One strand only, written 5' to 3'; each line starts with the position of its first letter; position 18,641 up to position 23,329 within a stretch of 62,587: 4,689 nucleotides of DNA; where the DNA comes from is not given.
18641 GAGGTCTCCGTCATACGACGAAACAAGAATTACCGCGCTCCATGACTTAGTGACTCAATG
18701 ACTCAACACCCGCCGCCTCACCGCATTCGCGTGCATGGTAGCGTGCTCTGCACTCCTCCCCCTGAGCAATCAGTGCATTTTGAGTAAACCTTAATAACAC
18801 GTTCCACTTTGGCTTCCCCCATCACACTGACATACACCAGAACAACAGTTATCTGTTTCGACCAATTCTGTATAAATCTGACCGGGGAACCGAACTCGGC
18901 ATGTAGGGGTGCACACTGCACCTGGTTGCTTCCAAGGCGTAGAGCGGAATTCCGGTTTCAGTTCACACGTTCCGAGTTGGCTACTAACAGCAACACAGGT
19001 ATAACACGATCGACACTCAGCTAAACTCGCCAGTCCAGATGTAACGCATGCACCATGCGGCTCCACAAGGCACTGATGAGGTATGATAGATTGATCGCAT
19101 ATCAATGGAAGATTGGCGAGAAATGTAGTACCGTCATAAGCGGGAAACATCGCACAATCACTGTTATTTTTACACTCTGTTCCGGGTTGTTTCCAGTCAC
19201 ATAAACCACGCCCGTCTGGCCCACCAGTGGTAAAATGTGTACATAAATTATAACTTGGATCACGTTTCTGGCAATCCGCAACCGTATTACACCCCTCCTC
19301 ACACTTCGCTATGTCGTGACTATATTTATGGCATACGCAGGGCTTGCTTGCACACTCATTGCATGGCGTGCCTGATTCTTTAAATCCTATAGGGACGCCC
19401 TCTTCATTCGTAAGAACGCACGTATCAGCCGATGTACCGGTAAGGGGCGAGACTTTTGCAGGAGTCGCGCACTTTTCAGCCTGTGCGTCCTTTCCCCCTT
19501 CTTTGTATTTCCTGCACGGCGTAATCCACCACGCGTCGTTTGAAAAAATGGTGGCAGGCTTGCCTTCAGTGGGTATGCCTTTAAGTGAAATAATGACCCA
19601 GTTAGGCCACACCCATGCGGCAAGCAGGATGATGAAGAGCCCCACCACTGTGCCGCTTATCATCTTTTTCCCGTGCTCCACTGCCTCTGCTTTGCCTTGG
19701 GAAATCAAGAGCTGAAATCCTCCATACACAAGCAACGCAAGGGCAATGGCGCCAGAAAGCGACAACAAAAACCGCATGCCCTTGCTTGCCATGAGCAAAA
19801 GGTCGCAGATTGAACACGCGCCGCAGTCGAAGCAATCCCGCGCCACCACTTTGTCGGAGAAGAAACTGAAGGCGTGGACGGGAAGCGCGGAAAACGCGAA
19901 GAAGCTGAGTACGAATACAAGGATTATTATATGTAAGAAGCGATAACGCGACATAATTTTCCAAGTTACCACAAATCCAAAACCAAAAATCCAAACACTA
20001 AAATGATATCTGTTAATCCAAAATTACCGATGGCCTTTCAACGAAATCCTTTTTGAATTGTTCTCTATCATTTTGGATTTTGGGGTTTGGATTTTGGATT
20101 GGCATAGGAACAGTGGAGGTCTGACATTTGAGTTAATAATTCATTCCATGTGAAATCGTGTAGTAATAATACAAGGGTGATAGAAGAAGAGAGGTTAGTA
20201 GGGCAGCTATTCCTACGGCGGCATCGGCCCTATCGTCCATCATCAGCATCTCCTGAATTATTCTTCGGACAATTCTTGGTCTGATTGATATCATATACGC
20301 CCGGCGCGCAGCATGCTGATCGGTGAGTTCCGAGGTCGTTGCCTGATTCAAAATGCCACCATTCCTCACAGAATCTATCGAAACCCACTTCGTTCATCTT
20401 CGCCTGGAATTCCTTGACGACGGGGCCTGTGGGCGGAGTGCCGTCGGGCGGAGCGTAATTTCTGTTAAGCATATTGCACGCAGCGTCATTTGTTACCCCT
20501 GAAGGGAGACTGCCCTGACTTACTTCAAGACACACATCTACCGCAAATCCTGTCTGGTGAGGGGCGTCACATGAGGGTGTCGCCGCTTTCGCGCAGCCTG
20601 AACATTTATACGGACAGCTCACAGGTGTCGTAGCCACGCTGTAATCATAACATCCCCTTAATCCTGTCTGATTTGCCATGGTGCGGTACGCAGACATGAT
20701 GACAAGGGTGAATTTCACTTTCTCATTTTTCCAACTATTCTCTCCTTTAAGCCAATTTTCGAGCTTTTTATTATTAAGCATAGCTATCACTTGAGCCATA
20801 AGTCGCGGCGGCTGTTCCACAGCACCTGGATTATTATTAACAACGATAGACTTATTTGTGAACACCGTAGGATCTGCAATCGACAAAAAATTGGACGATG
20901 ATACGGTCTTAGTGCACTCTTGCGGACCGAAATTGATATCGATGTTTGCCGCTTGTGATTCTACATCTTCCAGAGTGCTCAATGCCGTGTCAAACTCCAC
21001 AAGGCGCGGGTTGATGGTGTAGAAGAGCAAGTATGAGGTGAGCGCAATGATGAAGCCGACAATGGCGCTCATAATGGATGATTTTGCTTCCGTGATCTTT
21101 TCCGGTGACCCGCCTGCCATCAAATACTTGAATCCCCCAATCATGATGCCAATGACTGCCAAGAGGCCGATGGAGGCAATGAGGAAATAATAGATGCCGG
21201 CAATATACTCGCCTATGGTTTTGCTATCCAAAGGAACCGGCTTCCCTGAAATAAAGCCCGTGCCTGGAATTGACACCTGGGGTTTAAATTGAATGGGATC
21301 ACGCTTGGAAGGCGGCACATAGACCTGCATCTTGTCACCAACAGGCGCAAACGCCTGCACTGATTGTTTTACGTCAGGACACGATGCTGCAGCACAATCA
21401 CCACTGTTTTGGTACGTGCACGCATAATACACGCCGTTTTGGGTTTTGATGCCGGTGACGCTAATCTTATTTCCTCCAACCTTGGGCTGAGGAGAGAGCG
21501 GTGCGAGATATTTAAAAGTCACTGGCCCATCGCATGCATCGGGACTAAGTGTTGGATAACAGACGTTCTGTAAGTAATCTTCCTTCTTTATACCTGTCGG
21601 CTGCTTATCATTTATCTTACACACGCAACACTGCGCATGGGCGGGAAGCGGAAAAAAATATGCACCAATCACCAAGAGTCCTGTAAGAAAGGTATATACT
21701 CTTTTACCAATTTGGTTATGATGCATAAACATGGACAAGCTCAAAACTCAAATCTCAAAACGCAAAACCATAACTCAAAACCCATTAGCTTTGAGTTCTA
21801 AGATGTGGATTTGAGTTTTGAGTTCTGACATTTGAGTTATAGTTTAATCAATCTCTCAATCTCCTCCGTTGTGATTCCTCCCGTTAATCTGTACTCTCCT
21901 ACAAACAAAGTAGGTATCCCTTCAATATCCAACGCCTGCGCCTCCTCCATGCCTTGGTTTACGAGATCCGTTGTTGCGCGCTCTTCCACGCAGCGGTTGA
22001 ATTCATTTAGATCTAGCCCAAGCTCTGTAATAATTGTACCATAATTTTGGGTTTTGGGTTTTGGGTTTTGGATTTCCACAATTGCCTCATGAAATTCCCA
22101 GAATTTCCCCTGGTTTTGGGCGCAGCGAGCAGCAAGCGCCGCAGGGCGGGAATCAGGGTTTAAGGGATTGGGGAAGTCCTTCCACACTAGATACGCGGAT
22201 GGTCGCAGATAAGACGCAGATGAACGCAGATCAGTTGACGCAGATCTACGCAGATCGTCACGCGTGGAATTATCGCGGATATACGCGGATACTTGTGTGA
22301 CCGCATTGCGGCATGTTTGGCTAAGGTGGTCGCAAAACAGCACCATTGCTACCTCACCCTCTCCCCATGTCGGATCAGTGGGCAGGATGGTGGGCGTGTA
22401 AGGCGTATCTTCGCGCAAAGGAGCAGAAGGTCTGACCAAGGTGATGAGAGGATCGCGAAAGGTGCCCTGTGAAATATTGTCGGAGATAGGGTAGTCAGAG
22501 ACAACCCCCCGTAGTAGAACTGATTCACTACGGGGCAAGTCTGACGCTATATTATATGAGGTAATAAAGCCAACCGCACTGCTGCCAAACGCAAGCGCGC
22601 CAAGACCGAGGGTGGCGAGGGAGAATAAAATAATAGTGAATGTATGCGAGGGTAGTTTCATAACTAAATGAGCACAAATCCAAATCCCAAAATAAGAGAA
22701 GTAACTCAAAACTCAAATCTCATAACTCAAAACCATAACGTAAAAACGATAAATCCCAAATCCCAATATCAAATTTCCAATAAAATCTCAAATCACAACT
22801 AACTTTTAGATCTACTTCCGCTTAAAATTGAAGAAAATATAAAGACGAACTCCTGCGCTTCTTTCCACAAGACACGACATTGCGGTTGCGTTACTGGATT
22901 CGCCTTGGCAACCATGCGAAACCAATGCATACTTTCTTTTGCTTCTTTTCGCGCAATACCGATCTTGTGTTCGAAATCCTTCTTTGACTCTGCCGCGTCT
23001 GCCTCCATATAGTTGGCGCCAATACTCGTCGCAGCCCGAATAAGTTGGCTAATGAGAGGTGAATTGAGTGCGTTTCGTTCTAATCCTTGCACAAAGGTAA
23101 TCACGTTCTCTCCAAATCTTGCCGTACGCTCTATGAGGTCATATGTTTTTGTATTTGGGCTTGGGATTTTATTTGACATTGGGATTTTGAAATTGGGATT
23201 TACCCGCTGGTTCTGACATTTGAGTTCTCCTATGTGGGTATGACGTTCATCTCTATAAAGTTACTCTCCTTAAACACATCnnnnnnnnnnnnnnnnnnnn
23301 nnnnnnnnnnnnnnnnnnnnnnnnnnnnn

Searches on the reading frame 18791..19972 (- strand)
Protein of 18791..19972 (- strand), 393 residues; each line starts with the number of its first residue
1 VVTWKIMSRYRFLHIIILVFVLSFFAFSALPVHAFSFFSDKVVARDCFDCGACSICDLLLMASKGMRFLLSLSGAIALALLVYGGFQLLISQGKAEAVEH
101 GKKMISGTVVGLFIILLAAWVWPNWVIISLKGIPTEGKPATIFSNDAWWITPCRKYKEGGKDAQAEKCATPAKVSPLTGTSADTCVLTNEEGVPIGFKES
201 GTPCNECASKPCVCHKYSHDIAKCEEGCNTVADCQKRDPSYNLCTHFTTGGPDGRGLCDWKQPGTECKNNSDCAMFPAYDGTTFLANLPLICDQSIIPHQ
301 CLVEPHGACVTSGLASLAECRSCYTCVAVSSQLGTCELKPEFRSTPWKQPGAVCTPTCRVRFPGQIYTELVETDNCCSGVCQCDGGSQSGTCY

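Call 78: search_protein_families(library=pfam, proteins=[window:18791-19972:-], max_evalue=0.001)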
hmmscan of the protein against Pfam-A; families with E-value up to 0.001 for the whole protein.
window:18791-19972:- (393 aa): 1 family
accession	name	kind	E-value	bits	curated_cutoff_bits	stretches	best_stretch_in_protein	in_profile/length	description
PF18895.5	T4SS_pilin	-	1.3e-05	25.7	26.6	1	69-119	16-65/71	Type IV secretion system pilin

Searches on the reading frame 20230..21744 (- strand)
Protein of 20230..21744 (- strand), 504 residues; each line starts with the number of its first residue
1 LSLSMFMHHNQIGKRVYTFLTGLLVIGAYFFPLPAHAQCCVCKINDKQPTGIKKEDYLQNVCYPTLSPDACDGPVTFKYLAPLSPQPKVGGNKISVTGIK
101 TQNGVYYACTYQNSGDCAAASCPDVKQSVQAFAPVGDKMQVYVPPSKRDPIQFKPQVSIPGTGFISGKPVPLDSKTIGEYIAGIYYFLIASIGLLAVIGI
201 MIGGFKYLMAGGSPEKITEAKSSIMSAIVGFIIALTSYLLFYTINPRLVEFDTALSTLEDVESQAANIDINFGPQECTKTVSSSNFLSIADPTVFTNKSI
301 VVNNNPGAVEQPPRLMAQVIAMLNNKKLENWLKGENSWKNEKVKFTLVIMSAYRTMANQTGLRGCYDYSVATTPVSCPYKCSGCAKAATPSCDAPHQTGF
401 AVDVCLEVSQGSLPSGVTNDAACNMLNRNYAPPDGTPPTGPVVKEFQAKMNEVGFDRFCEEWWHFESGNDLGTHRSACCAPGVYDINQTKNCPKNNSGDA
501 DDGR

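Call 78: search_protein_families(library=pfam, proteins=[window:20230-21744:-], max_evalue=0.001)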
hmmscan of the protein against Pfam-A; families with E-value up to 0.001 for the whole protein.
window:20230-21744:- (504 aa): 3 families
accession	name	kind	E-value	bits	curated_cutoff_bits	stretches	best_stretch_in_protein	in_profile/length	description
PF18895.5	T4SS_pilin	-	3.6e-10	40.2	26.6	1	174-242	2-69/71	Type IV secretion system pilin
PF01427.22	Peptidase_M15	-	8e-05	22.9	27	1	345-471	61-188/199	D-ala-D-ala dipeptidase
PF02557.22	VanY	-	0.00097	19.4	25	0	342-430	21-101/132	D-alanyl-D-alanine carboxypeptidase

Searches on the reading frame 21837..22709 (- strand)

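Call 22: search_protein_families(library=pfam, proteins=[window:21837-22709:-], max_evalue=0.01)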
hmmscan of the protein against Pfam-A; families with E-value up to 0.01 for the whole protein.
window:21837-22709:- (290 aa): 2 families
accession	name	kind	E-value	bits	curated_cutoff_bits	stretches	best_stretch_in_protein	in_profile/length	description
PF13462.12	Thioredoxin_4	-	9.2e-14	52.4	23.2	1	173-289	49-164/165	Thioredoxin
PF01323.26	DSBA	-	1.1e-10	42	25.6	1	186-288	84-190/191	DSBA-like thioredoxin domain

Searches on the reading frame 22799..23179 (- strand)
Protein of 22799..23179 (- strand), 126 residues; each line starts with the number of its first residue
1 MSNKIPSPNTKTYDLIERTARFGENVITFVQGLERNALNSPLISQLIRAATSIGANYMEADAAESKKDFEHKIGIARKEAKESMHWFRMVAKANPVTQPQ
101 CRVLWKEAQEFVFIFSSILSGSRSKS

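Call 7: search_protein_families(library=pfam, proteins=[window:22799-23179:-])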
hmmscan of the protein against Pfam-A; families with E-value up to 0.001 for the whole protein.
window:22799-23179:- (126 aa): 1 family
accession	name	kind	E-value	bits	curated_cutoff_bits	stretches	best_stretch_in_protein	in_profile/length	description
PF05635.17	23S_rRNA_IVP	-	1.8e-15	57.5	33.8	1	14-111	4-100/106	23S rRNA-intervening sequence protein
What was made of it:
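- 22799..23179 (-): Element A: four-helix-bundle ORF (126 aa). PF05635 E 1.8e-15 (call 7).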

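Call 8: search_protein_families(library=ncbifam, proteins=[window:22799-23179:-])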
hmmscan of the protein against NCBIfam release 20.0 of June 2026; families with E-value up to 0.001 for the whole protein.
window:22799-23179:- (126 aa): 2 families
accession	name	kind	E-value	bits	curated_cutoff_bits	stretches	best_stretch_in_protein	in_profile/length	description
TIGR02436.1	TIGR02436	subfamily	8.4e-20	71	24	1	17-119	3-105/109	four helix bundle protein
NF008911.0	PRK12275.1-2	subfamily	0.00043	20.8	137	1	30-111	24-104/118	hypothetical protein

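Call 92: search_protein_families(library=padloc, proteins=[window:22799-23179:-], max_evalue=0.001)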
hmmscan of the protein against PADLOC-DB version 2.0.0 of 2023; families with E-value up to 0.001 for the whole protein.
window:22799-23179:- (126 aa): 0 families
